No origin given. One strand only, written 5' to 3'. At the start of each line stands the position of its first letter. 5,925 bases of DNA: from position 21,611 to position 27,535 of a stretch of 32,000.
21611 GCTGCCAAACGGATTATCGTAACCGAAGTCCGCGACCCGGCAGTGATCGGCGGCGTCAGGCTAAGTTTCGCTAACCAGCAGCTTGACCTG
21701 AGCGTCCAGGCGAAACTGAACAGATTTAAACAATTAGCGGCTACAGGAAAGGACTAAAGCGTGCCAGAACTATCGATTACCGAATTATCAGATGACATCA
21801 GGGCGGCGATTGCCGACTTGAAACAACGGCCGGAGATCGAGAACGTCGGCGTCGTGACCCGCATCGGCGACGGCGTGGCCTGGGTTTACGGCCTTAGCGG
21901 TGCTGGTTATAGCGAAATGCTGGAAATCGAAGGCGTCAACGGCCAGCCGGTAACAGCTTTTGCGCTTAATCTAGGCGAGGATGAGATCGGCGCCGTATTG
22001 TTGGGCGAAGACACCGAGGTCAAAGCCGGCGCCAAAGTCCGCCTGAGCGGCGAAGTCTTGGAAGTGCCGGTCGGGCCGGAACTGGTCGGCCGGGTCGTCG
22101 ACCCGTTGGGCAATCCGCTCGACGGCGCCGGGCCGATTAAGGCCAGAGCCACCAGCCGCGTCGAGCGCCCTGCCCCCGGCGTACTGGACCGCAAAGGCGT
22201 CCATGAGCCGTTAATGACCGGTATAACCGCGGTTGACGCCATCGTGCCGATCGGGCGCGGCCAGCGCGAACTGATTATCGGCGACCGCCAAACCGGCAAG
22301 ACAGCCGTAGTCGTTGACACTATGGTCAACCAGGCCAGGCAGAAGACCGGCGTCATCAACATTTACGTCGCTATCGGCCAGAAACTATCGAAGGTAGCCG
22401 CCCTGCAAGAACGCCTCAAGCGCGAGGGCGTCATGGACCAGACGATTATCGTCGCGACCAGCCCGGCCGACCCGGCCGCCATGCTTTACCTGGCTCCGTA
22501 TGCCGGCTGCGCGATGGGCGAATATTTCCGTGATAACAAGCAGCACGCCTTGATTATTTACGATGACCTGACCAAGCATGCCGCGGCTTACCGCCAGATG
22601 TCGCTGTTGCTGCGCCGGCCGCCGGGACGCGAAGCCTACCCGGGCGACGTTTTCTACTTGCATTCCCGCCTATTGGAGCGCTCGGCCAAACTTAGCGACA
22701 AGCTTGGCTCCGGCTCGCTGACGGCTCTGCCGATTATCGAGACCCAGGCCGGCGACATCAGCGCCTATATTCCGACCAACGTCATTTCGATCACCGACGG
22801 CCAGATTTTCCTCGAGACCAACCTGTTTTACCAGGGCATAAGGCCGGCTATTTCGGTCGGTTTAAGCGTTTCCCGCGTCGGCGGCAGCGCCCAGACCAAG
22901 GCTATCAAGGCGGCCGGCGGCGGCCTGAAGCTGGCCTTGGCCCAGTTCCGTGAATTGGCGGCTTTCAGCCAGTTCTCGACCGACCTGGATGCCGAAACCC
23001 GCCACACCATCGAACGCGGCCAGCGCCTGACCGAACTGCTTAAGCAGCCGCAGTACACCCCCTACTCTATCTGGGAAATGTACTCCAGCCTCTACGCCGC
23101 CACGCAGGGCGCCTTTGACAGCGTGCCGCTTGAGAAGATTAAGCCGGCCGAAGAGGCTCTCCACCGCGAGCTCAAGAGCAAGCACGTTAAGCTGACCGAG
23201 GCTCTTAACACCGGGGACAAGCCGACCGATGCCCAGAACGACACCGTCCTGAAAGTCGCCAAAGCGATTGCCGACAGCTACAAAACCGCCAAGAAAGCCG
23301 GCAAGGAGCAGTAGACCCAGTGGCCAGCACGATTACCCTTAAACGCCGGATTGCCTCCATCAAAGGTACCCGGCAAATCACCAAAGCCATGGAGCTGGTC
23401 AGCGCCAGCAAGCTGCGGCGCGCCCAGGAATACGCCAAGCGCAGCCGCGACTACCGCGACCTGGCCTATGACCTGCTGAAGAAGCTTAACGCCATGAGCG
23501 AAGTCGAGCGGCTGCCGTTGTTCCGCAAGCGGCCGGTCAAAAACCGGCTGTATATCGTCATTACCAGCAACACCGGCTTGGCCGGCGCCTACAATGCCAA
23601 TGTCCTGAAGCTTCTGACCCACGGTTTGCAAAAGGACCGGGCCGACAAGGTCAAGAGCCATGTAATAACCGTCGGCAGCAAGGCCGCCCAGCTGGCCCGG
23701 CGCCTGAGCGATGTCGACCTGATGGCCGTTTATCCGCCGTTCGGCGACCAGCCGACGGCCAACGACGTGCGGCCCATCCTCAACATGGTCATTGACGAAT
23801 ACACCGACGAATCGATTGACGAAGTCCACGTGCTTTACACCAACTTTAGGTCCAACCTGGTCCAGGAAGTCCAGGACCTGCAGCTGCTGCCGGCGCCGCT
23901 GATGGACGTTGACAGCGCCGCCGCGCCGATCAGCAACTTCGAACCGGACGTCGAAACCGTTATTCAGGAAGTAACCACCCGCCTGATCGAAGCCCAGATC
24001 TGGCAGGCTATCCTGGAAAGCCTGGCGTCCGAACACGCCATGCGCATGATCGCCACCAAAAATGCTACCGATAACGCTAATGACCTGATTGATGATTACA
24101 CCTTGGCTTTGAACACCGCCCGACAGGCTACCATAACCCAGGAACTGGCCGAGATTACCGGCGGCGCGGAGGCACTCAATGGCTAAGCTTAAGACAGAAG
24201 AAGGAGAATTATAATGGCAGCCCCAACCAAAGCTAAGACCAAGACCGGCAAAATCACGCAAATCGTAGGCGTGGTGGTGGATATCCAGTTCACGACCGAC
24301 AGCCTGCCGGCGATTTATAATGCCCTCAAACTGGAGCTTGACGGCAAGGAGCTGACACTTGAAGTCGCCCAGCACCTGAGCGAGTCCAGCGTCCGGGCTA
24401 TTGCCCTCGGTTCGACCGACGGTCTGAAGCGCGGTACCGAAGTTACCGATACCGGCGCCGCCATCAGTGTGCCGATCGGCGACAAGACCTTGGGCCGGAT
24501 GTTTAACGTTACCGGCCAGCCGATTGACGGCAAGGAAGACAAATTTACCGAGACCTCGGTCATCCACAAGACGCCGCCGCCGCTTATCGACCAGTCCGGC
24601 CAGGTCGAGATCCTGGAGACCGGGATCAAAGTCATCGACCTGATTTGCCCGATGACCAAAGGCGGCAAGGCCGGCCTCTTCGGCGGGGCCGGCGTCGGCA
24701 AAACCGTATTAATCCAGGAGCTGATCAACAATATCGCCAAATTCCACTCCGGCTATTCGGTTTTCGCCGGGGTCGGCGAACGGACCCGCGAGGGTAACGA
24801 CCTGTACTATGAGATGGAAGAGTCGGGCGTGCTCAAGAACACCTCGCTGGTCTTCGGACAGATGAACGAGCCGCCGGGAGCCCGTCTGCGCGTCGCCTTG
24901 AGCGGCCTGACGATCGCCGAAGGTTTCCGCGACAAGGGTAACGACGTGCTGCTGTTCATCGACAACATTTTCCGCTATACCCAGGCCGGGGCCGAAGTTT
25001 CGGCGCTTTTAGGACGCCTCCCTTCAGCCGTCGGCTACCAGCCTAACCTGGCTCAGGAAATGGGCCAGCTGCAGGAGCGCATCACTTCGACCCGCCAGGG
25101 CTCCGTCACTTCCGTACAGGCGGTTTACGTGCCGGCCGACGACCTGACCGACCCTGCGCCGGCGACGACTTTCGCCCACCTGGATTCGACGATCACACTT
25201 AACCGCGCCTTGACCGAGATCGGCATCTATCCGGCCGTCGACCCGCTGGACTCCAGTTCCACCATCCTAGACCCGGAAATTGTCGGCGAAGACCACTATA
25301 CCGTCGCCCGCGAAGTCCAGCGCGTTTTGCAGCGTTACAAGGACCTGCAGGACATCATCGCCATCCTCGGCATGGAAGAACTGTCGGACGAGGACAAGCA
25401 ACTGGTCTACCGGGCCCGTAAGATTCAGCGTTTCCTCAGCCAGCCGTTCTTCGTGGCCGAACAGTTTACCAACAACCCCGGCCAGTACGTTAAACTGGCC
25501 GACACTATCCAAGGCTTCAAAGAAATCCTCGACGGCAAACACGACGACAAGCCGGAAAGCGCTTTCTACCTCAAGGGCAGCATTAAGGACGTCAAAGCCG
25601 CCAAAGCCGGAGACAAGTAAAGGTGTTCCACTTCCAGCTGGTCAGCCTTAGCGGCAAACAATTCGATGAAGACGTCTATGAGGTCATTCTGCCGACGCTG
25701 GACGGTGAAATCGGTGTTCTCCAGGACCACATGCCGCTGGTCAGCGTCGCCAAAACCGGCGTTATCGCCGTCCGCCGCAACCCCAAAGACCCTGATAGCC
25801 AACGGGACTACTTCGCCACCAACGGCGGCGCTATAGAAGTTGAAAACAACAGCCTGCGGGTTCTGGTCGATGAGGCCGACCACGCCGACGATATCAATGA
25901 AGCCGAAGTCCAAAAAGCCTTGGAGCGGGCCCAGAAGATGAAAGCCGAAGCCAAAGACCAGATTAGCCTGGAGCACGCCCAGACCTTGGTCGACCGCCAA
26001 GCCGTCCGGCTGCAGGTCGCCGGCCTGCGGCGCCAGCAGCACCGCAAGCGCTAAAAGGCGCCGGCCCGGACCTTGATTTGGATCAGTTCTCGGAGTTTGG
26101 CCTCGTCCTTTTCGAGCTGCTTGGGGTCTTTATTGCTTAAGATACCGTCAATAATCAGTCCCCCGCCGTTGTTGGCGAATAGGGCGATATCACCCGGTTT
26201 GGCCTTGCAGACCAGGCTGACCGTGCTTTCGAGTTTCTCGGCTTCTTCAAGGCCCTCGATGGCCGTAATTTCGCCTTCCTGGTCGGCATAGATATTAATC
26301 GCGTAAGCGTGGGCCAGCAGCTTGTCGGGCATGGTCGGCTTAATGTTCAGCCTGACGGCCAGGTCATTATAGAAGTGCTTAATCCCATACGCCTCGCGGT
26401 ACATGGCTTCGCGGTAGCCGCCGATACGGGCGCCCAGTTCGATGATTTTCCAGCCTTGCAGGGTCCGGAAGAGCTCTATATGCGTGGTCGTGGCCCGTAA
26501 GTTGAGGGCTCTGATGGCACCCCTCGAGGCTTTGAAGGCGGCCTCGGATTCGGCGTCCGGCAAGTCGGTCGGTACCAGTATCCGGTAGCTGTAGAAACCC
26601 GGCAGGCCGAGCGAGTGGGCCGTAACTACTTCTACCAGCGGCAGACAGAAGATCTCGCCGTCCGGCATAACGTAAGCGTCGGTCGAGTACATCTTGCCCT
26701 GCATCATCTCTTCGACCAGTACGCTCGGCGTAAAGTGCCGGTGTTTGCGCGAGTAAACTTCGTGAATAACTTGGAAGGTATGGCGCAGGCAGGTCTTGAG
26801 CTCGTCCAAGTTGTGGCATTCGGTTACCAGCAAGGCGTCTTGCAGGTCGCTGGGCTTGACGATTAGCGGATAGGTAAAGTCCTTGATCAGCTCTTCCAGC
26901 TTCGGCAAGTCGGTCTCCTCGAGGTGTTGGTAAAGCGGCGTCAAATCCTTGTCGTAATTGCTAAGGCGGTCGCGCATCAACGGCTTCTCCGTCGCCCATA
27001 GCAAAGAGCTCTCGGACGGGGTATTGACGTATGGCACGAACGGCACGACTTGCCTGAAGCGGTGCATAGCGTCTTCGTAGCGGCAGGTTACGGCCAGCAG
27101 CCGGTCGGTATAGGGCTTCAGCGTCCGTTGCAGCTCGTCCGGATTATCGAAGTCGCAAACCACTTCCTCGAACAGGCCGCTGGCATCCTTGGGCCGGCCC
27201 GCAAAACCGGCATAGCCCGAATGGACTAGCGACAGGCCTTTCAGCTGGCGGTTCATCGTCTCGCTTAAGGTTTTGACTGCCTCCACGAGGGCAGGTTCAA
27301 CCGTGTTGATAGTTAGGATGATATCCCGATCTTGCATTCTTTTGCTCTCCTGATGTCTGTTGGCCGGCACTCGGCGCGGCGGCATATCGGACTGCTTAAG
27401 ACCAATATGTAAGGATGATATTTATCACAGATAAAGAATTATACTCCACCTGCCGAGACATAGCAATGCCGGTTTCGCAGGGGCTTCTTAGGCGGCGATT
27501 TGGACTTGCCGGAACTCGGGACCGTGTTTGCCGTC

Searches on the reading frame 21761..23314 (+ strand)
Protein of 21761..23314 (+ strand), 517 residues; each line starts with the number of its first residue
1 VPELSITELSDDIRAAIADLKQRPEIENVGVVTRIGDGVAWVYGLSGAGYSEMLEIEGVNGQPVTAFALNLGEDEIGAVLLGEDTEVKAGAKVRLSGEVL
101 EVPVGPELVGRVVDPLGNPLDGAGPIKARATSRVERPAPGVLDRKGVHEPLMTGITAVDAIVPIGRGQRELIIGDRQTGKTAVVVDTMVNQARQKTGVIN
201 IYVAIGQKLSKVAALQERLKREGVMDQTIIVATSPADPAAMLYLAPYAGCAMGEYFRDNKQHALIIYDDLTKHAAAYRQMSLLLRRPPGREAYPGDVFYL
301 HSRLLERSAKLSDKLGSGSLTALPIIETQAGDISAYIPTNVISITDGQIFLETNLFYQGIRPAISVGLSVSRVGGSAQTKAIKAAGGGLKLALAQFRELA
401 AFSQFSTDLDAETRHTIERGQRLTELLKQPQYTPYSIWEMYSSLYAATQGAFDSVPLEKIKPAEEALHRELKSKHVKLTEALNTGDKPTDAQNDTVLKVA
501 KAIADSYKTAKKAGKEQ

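Call 11: search_protein_families(library=pfam, proteins=[window:21761-23314:+], max_evalue=0.01)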
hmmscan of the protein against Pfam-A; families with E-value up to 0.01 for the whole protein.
window:21761-23314:+ (517 aa): 3 families
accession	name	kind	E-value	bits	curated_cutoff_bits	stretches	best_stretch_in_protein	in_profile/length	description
PF00006.31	ATP-synt_ab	-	1.8e-79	266.8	29.5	1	154-371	1-213/213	ATP synthase alpha/beta family, nucleotide-binding domain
PF00306.32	ATP-synt_ab_C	-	6.2e-39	133.7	27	1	378-502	1-125/126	ATP synthase alpha/beta chain, C terminal domain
PF02874.29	ATP-synt_ab_N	-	4.4e-06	27.6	20.9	1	28-95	4-67/69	ATP synthase alpha/beta family, beta-barrel domain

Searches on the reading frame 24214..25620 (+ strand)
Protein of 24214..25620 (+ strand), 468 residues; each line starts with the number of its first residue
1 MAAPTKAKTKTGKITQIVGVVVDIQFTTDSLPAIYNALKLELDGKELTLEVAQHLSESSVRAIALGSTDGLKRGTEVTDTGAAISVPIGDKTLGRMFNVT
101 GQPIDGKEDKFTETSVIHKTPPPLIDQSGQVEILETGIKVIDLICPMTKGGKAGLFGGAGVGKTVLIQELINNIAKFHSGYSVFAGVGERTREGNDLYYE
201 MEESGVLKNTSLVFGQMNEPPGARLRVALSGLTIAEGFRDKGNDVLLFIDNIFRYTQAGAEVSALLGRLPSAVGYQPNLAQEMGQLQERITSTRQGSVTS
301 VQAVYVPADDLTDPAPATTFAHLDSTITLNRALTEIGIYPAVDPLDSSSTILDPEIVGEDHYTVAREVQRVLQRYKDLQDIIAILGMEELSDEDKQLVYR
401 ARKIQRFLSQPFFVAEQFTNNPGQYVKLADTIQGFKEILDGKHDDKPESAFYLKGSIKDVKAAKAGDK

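Call 16: find_encoding_contigs(protein=window:24214-25620:+, flank=10000, max_places=6)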
Protein window:24214-25620:+ (468 aa): no gene with exactly this product is on record in the collection.
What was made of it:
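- Tried and rejected: Exact look-up of the window's ATP synthase beta subunit (call 16).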

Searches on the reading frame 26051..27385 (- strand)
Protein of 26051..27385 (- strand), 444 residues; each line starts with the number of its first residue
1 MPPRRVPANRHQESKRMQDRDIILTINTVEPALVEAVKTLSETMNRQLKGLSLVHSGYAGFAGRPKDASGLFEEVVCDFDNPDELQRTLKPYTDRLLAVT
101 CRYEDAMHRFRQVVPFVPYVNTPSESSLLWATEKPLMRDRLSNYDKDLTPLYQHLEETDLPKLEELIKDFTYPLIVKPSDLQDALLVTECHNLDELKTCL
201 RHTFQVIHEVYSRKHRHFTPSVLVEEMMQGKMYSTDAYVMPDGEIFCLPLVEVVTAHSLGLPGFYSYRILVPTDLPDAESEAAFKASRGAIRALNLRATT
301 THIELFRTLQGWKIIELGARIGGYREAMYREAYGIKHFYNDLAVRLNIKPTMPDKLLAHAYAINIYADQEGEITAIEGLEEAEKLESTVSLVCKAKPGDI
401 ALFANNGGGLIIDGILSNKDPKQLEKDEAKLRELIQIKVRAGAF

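Call 29: search_protein_families(library=pfam, proteins=[window:26051-27385:-], max_evalue=0.01)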
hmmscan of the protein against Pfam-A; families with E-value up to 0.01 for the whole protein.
window:26051-27385:- (444 aa): 3 families
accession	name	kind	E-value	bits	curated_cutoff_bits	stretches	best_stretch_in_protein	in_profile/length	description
PF13535.11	ATP-grasp_4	-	4.8e-13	49.5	27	1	171-324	2-156/160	ATP-grasp domain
PF18603.7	LAL_C2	-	1.6e-06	28.7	29.4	1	365-439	3-77/78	L-amino acid ligase C-terminal domain 2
PF07478.18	Dala_Dala_lig_C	-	4.3e-05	23.6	24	1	162-268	27-114/204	D-ala D-ala ligase C-terminus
